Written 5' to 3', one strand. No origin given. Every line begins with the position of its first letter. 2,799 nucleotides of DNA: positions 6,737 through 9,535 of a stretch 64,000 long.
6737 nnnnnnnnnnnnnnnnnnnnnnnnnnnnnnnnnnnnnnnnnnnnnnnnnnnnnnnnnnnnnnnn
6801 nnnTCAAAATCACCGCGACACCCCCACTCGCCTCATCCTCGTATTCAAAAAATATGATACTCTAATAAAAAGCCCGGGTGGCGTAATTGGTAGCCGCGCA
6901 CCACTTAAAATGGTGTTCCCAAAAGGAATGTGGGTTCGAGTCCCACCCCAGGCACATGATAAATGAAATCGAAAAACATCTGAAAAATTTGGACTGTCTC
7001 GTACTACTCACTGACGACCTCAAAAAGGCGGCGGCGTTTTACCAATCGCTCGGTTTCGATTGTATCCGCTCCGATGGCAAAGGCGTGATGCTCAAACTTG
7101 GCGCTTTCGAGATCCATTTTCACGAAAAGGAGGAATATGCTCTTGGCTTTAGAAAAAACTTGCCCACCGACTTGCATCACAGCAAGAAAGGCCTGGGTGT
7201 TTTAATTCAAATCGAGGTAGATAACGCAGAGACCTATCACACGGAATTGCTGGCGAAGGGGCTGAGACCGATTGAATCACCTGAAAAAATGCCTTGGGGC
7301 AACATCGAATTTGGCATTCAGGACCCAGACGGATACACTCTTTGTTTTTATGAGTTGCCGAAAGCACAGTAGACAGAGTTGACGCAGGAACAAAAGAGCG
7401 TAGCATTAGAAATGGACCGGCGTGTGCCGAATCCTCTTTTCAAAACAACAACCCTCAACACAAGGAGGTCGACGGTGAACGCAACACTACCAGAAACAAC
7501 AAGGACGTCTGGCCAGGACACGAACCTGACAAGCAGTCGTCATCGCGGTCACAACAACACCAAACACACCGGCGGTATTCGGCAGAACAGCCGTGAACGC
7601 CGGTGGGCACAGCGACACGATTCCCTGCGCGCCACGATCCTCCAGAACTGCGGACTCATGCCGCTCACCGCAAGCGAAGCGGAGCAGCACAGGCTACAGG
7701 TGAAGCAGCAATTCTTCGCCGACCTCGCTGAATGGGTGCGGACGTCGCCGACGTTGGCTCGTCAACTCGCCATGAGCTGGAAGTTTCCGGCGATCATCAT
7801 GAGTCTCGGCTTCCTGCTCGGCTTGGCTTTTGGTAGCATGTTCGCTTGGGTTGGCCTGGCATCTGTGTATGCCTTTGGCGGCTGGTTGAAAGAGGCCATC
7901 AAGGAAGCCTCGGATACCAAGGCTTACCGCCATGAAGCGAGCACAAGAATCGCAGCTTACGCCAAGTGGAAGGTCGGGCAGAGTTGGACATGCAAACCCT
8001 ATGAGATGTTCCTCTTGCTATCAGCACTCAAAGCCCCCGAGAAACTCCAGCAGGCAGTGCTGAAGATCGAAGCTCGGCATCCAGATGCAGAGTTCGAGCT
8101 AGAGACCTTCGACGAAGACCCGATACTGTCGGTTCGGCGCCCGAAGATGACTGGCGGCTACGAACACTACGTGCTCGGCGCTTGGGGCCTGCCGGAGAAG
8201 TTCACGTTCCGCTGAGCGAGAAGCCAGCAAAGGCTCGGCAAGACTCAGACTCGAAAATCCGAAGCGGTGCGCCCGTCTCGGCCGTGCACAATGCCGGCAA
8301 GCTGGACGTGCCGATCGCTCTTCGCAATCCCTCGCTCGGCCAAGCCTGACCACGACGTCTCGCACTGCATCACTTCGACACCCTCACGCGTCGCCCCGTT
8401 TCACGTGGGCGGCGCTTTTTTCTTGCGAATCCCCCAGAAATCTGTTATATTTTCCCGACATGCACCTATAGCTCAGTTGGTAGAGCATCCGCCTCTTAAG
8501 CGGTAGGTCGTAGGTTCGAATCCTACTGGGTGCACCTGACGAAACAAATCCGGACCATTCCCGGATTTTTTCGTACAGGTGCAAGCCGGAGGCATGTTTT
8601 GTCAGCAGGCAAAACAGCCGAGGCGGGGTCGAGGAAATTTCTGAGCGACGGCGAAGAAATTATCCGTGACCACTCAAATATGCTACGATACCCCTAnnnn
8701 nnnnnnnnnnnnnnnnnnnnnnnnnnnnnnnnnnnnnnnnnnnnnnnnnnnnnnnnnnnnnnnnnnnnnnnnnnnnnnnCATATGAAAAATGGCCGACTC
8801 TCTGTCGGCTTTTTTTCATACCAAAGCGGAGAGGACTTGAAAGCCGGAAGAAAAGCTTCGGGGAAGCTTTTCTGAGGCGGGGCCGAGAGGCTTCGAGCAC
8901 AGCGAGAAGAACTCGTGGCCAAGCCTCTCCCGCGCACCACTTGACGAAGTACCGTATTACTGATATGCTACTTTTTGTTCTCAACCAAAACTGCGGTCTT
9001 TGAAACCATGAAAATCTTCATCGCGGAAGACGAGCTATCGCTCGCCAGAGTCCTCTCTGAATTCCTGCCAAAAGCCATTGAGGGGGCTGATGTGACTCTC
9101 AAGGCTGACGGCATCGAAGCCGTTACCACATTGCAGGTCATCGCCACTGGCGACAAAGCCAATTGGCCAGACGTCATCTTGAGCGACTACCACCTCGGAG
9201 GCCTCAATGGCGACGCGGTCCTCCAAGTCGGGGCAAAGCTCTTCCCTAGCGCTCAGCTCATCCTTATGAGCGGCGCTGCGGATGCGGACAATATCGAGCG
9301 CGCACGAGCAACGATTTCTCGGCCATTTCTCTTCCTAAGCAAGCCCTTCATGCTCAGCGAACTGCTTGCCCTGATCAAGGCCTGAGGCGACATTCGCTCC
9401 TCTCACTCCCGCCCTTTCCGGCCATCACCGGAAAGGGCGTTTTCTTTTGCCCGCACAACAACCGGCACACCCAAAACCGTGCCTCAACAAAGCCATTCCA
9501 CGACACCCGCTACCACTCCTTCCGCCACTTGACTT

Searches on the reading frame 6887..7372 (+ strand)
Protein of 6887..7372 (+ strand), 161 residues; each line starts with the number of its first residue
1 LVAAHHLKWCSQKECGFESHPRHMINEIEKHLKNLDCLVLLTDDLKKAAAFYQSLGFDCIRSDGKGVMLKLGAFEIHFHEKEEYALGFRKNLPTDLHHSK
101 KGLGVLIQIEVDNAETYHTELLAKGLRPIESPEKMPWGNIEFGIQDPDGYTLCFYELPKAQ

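Call 25: search_protein_families(library=pfam, proteins=[window:6887-7372:+], max_evalue=0.001)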
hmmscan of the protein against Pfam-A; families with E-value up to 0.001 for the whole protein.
window:6887-7372:+ (161 aa): 2 families
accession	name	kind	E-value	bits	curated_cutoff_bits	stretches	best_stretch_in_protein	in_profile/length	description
PF00903.31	Glyoxalase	-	1.3e-11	45.4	20.6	1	36-154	3-121/121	Glyoxalase/Bleomycin resistance protein/Dioxygenase superfamily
PF22677.2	Ble-like_N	-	3.9e-05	23.7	24.5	1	40-70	7-39/41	Bleomycin resistance protein-like N-terminal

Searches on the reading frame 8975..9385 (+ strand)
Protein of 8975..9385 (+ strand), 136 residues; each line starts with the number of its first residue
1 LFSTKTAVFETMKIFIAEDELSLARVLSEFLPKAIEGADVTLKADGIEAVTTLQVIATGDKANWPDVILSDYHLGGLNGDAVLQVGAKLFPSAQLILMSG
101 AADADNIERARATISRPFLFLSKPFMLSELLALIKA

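Call 25: search_protein_families(library=pfam, proteins=[window:8975-9385:+], max_evalue=0.001)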
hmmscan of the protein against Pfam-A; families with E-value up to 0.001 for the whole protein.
window:8975-9385:+ (136 aa): 1 family
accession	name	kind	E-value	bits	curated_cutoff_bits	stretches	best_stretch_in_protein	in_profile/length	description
PF00072.30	Response_reg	-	1.9e-09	38.1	30.2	1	14-134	1-110/111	Response regulator receiver domain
